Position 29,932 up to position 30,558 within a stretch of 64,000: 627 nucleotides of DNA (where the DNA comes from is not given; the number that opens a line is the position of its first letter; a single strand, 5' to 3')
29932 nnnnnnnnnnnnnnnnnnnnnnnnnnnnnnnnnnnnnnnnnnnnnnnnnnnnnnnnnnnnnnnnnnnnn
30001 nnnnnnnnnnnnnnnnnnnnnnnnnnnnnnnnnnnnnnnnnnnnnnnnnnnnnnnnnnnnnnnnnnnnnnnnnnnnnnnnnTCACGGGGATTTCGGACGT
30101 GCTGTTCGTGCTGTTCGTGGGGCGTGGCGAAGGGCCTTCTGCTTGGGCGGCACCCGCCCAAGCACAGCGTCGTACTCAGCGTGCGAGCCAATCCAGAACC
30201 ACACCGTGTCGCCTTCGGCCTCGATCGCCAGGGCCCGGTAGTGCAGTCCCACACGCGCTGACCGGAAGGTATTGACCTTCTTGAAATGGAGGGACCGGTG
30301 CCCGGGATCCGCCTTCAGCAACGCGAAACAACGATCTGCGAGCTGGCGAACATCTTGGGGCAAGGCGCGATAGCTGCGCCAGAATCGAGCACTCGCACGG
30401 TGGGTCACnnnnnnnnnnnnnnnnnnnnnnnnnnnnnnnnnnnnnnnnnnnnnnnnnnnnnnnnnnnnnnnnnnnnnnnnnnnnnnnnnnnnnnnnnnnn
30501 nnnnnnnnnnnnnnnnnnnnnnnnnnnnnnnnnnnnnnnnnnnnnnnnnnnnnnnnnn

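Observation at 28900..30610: Mini-islet: AlbA_2/Schlafen-like DNA-binding protein next to a RelE/ParE toxin-antitoxin pair, with lower GC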

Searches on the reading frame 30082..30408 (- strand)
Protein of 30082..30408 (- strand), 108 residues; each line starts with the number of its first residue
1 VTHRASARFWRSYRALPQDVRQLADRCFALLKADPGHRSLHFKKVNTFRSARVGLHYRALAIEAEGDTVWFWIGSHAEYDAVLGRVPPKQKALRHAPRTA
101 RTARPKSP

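Call 3: search_protein_families(library=pfam, proteins=[window:30082-30408:-], max_evalue=1)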
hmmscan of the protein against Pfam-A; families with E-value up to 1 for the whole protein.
window:30082-30408:- (108 aa): 1 family
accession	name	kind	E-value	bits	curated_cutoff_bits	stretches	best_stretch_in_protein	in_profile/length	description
PF24732.2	ParE_like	-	2.3e-05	24.7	24.4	1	20-80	3-66/67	ParE-like toxin domain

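Call 4: search_protein_families(library=ncbifam, proteins=[window:30082-30408:-], max_evalue=1)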
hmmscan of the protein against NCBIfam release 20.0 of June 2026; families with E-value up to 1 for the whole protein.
window:30082-30408:- (108 aa): 0 families

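Call 6: search_protein_families(library=padloc, proteins=[window:30082-30408:-], max_evalue=1)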
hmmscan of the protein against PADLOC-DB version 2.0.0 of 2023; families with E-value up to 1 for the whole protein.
window:30082-30408:- (108 aa): 0 families

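Call 7: search_protein_families(library=phrogs, proteins=[window:30082-30408:-], max_evalue=1)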
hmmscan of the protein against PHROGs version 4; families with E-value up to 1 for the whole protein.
window:30082-30408:- (108 aa): 0 families

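Call 21: find_homologous_proteins(query=window:30082-30408:-)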
Query window:30082-30408:- (108 aa): 3054 proteins with E <= 0.001 among 3077 candidates; the best 120 are listed.
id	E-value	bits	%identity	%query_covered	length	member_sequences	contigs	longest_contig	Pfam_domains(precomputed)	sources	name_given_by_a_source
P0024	2.6e-67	242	100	100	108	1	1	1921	-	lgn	-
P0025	4.0e-45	170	79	87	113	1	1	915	-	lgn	-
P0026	1.8e-43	165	76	84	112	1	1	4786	PF24732.3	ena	-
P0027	3.1e-43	164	76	90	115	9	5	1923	PF24732.3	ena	-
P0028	2.5e-42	161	72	97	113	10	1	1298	PF24732.3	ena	-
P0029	1.2e-40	156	68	97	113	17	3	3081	PF24732.3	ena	-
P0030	2.3e-40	155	72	83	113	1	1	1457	PF24732.3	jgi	jgi:hypothetical protein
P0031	2.7e-40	155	66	96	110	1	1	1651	PF24732.3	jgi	jgi:hypothetical protein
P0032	3.8e-39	151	72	84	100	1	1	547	PF24732.3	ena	-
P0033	3.9e-39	151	66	97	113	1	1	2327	PF24732.3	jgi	jgi:hypothetical protein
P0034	5.8e-39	151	66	98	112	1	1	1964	PF24732.3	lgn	-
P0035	7.2e-39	150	65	98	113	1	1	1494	PF24732.3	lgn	-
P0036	1.1e-38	150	70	84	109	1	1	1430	PF24732.3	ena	-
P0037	2.0e-38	149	66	98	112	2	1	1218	PF24732.3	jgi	jgi:hypothetical protein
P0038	2.3e-38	149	65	96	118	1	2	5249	-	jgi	jgi:hypothetical protein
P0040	4.9e-38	148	65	98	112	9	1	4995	PF24732.3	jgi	jgi:hypothetical protein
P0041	4.9e-38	148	61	96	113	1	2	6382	PF24732.3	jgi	jgi:hypothetical protein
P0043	2.0e-37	146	71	84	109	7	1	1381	PF24732.3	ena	-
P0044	2.1e-37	146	67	93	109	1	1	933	PF24732.3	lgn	-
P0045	2.3e-37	145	64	98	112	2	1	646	PF24732.3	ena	-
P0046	4.6e-37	145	65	98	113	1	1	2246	PF24732.3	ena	-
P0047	4.9e-37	144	62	98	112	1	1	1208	PF24732.3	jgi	jgi:hypothetical protein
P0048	6.2e-37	144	66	93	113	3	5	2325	PF24732.3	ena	-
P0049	9.9e-37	143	61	100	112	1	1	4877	PF24732.3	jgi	jgi:hypothetical protein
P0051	1.3e-36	143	61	98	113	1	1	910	PF24732.3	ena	-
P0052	1.3e-36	143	63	98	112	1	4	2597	PF24732.3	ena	-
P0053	1.3e-36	143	63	99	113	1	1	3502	PF24732.3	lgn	-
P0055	2.0e-36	142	69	84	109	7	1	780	PF24732.3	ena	-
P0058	2.9e-36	142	69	81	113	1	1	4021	PF24732.3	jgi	jgi:hypothetical protein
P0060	4.0e-36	141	63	98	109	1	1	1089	PF24732.3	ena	-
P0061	4.3e-36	141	64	97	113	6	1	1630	PF24732.3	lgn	-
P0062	4.8e-36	141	71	81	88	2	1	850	PF24732.3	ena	-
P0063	5.2e-36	141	62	99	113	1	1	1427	PF24732.3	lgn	-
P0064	8.6e-36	140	67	84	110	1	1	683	PF24732.3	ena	-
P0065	8.7e-36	140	62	98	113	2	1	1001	PF24732.3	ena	-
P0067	1.1e-35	140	66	83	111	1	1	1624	PF24732.3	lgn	-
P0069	1.3e-35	140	61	99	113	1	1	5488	PF24732.3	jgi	jgi:hypothetical protein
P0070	1.5e-35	140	63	94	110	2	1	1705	PF24732.3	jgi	-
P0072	1.8e-35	139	61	99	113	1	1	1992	PF24732.3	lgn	-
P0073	2.0e-35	139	66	85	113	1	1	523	PF24732.3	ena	-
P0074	2.0e-35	139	68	83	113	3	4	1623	PF24732.3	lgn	-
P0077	2.6e-35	139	59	98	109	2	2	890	PF24732.3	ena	-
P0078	3.6e-35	138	66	84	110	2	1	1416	PF24732.3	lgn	-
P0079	3.7e-35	138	72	79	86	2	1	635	PF24732.3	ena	-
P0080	4.1e-35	138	59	99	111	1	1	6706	PF24732.3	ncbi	-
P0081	4.3e-35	138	58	100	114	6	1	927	PF24732.3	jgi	jgi:hypothetical protein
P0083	4.8e-35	138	62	98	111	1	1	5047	PF24732.3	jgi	jgi:hypothetical protein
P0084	4.9e-35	138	60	100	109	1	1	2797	PF24732.3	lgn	-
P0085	4.9e-35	138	61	98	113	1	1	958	PF24732.3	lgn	-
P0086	5.6e-35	138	59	98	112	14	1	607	PF24732.3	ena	-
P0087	5.8e-35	138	64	94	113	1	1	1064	PF24732.3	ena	-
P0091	7.1e-35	137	61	94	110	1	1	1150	PF24732.3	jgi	-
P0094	9.5e-35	137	60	99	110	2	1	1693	PF24732.3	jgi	jgi:hypothetical protein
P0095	1.3e-34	137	59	99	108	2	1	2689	PF24732.3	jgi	jgi:hypothetical protein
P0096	1.4e-34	136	59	98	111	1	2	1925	PF24732.3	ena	-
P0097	1.5e-34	136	69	81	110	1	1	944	PF24732.3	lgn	-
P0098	1.5e-34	136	67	84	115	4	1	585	PF24732.3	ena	-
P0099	1.6e-34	136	72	80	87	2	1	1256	PF24732.3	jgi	jgi:hypothetical protein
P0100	1.6e-34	136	67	86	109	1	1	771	PF24732.3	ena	-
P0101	1.7e-34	136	64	94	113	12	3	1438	PF24732.3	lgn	-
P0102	1.7e-34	136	68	81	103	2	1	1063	PF24732.3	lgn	-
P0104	2.4e-34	136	61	99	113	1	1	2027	PF24732.3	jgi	jgi:hypothetical protein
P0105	2.5e-34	136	73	78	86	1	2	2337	PF24732.3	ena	-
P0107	3.2e-34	135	66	81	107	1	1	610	PF24732.3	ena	-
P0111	4.3e-34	135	60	99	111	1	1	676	PF24732.3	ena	-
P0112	4.5e-34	135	66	84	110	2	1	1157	PF24732.3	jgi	jgi:hypothetical protein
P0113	4.6e-34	135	65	84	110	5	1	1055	PF24732.3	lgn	-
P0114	4.8e-34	135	60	98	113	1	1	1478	PF24732.3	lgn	-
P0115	4.9e-34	135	65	84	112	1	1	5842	PF24732.3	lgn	-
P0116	5.2e-34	135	58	98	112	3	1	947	PF24732.3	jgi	jgi:hypothetical protein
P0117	5.8e-34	135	58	89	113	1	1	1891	PF24732.3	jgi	jgi:hypothetical protein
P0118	6.4e-34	134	59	100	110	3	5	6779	PF24732.3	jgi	jgi:hypothetical protein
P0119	7.1e-34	134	59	98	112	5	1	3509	PF24732.3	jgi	jgi:hypothetical protein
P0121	8.1e-34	134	62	84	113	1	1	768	PF24732.3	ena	-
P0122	8.2e-34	134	63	85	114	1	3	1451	PF24732.3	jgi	jgi:mRNA-degrading endonuclease RelE of RelBE toxin-antitoxin system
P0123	8.6e-34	134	58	98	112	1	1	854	PF24732.3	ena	-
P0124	9.2e-34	134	59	96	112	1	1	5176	PF24732.3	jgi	jgi:hypothetical protein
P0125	9.6e-34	134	59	98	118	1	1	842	PF24732.3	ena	-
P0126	1.1e-33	134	68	81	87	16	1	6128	PF24732.3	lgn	-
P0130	1.4e-33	133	58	100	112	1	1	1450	PF24732.3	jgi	jgi:hypothetical protein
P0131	1.5e-33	133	65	84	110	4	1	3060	PF24732.3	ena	-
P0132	1.6e-33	133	67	81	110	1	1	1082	PF24732.3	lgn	-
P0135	1.6e-33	133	58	96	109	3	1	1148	PF24732.3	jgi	jgi:hypothetical protein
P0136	1.8e-33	133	67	78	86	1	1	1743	PF24732.3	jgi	jgi:hypothetical protein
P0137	2.0e-33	133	67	81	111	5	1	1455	PF24732.3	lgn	-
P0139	2.1e-33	133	58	99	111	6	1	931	PF24732.3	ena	-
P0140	2.2e-33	133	61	98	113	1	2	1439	PF24732.3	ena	-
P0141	2.2e-33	133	58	94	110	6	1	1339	PF24732.3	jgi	jgi:hypothetical protein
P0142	2.2e-33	133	71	79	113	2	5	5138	PF24732.3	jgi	jgi:hypothetical protein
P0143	2.3e-33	133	65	84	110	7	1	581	PF24732.3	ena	-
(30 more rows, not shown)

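Call 22: search_solved_structures(query=window:30082-30408:-, max_evalue=10, show_alignments=2)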
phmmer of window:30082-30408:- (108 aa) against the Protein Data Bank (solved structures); distinct sequences matched with E-value up to 10: 0.

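Call 41: predict_structure(alignment_id=A5)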
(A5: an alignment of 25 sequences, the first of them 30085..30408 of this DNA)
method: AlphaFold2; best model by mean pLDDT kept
length: 108 residues; sequences in the alignment: 25
mean_pLDDT: 74.1   pTM: 0.54
mean pLDDT of the five models: 74.1, 69.4, 63.3, 58.4, 55.8
residues with pLDDT >= 90: 0; 70-90: 83; 50-70: 5; < 50: 20
segments of 3 or more residues with pLDDT < 50: 88-107
pLDDT, mean of each block of 10 residues (from residue 1): 81 85 85 78 82 85 85 85 61 39 42
secondary structure, 60 per line:
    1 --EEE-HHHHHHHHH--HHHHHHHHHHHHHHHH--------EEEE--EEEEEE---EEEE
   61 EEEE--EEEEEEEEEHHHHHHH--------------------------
elements in order: E3-5 H7-15 H18-33 E42-45 E48-53 E57-64 E67-75 H76-82

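Call 45: fold_search(model_id=the predicted structure, library=pdb)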
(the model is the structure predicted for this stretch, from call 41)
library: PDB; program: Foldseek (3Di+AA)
matches with E <= 10: 780; with E <= 0.001: 10
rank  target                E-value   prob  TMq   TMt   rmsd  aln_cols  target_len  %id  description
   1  3bpq_B                1.9e-04  1.00  0.60  0.74   2.9        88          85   12  Crystal Structure of RelB-RelE antitoxin-toxin complex from Methanococcus jannaschii (released 2008-12-23)
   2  2a6r_C                2.0e-04  1.00  0.55  0.68   2.9        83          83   14  Crystal structure of YoeB under PEG condition (released 2005-08-23)
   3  3oei_K                2.7e-04  1.00  0.56  0.69   2.8        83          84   11  Crystal structure of Mycobacterium tuberculosis RelJK (Rv3357-Rv3358-RelBE3) (released 2011-03-16)
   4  4mmj                  3.0e-04  1.00  0.59  0.69   2.6        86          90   12  crystal structure of YafQ from E.coli strain BL21(DE3) (released 2014-06-25)
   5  9g12_B                3.4e-04  1.00  0.55  0.69   2.5        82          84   22  Mycobacterium tuberculosis RelBE1 toxin-antitoxin system; rv1247c (relB1 antitoxin), rv1246c (relE1 toxin) (released 2025-12-17)
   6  8yxv_E                3.7e-04  1.00  0.55  0.67   2.8        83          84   12  Toxin-antitoxin complex from Streptococcus pneumoniae (released 2025-04-09)
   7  9lew_B                3.9e-04  1.00  0.55  0.64   3.0        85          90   10  The crystal structure of DinJ-YafQ complex from Vibrio cholerae (released 2025-07-30)
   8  4lsy_A                6.2e-04  1.00  0.52  0.62   3.4        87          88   14  Crystal structure of copper-bound L66S mutant toxin from Helicobacter pylori (released 2014-02-05)
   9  4ltt                  7.0e-04  1.00  0.52  0.60   3.4        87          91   14  Crystal structure of native apo toxin from Helicobacter pylori (released 2014-02-05)
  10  3oei_G                8.5e-04  1.00  0.55  0.69   2.8        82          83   11  Crystal structure of Mycobacterium tuberculosis RelJK (Rv3357-Rv3358-RelBE3) (released 2011-03-16)
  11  7v5y_E                1.0e-03  1.00  0.57  0.68   2.5        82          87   15  Crystal structure of hexameric complex of Sa2YoeB-Sa2YefM toxin-antitoxin from Staphylococcus aureus (released 2021-12-15)
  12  7v6w_F                1.0e-03  1.00  0.57  0.67   2.5        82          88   15  Crystal structure of heterohexameric Sa2YoeB-Sa2YefM complex bound to 26bp-DNA (released 2021-12-15)
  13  1wmi_A                1.0e-03  1.00  0.51  0.60   3.7        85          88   14  Crystal structure of archaeal RelE-RelB complex from Pyrococcus horikoshii OT3 (released 2005-03-15)
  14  3bpq_D                1.1e-03  1.00  0.58  0.70   2.5        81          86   12  Crystal Structure of RelB-RelE antitoxin-toxin complex from Methanococcus jannaschii (released 2008-12-23)
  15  7v6w_E                1.2e-03  1.00  0.57  0.67   2.4        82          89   15  Crystal structure of heterohexameric Sa2YoeB-Sa2YefM complex bound to 26bp-DNA (released 2021-12-15)
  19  6n90_B                1.3e-03  1.00  0.55  0.66   2.8        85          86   12  YoeB/ParE toxin from Agrobacterium tumefaciens (released 2019-11-06)
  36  6n90_A                4.9e-03  1.00  0.54  0.64   3.0        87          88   11  YoeB/ParE toxin from Agrobacterium tumefaciens (released 2019-11-06)
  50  6x0a_A                1.4e-02  0.99  0.45  0.52   4.7        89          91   20  X-ray structure of a chimeric ParDE toxin-antitoxin complex from Mesorhizobium opportunistum (released 2020-11-25)
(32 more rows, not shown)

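Call 99: find_related_loci(query=A5, collection=viral_contigs, flank=4000)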
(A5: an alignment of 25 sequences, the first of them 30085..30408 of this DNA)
Query A5 (108 aa) in viral_contigs; peptide patterns used: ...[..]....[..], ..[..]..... (x = any residue, [..] = any of these).
12 stretches matched a pattern; 2 encode a relative of the query (tblastn E <= 1e-3); 2 distinct loci.
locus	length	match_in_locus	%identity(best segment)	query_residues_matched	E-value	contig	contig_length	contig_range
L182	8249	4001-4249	49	1-83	5e-24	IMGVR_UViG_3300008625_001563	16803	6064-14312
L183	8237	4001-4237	41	6-83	3e-16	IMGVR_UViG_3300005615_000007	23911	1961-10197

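Call 101: search_solved_structures(query=A5, max_evalue=1)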
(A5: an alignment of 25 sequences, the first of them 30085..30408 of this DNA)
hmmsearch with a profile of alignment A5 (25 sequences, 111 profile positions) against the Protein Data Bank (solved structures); distinct sequences matched with E-value up to 1: 0.
